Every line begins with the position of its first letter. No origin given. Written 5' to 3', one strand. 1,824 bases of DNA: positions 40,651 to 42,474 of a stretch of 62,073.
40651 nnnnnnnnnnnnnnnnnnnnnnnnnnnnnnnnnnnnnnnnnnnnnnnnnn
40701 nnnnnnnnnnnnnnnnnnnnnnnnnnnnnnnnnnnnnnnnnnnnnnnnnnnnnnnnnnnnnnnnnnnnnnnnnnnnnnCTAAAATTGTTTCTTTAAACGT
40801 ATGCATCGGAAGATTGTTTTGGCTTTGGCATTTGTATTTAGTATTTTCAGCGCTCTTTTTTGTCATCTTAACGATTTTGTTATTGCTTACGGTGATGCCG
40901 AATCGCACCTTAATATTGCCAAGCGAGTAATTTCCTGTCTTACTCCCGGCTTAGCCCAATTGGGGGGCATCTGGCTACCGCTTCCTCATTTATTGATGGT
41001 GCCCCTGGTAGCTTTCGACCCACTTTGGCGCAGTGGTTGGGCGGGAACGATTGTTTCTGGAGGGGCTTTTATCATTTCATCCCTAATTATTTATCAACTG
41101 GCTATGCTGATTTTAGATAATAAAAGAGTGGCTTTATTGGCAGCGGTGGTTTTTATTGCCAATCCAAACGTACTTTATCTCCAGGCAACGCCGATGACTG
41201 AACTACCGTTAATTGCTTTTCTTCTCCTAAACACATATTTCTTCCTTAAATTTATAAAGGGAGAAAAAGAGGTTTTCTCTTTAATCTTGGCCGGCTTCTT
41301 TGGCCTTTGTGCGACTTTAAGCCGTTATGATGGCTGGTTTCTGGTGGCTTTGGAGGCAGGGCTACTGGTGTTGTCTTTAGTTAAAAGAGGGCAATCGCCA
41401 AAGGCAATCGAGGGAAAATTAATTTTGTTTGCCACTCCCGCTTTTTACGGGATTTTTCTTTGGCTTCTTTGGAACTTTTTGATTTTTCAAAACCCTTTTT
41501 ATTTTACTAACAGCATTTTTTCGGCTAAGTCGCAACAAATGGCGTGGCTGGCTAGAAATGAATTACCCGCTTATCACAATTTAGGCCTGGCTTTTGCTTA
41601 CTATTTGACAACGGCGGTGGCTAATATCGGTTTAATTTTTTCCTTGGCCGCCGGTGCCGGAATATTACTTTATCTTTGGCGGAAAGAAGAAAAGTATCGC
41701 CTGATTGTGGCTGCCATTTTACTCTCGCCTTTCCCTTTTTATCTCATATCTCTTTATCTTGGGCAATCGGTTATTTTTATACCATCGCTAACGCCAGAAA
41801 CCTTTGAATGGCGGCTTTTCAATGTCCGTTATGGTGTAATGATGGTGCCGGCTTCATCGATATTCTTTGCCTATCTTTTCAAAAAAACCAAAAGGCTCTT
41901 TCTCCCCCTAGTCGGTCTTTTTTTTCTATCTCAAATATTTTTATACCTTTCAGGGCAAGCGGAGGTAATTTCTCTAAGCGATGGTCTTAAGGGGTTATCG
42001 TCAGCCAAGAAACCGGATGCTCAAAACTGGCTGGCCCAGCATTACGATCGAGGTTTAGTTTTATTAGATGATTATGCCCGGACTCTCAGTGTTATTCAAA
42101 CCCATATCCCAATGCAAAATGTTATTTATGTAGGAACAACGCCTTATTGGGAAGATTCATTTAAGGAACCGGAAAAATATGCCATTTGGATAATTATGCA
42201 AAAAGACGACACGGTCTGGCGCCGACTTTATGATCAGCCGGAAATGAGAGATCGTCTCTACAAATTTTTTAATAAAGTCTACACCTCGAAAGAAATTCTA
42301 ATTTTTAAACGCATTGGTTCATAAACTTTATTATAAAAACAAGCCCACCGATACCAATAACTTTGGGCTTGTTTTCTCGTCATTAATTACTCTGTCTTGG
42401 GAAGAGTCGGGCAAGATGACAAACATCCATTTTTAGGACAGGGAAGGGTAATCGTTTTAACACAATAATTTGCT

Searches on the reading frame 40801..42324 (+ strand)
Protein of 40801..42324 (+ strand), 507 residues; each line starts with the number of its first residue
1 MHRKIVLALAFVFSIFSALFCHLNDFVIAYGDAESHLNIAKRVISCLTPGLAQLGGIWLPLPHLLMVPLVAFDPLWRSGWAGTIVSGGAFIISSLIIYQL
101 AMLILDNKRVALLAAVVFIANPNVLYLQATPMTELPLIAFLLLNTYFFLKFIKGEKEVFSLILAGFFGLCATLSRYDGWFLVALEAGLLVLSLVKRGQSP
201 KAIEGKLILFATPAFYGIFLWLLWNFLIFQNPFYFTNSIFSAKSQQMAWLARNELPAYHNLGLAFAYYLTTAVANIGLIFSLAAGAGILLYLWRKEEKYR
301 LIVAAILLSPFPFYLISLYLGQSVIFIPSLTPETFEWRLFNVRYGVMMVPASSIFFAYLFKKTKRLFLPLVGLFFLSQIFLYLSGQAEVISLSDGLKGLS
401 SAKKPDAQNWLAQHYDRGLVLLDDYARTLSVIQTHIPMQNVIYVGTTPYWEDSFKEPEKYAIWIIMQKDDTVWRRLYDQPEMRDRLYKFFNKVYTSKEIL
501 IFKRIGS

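Call 47: search_protein_families(library=pfam, proteins=[window:40801-42324:+], max_evalue=0.001)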
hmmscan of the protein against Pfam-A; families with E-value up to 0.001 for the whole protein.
window:40801-42324:+ (507 aa): 2 families
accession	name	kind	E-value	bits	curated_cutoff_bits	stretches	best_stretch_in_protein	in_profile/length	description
PF13231.12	PMT_2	-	3.6e-07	31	26.1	1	78-192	20-132/160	Dolichyl-phosphate-mannose-protein mannosyltransferase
PF02366.24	PMT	-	2.8e-05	24.3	22.7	1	92-195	95-202/245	Dolichyl-phosphate-mannose-protein mannosyltransferase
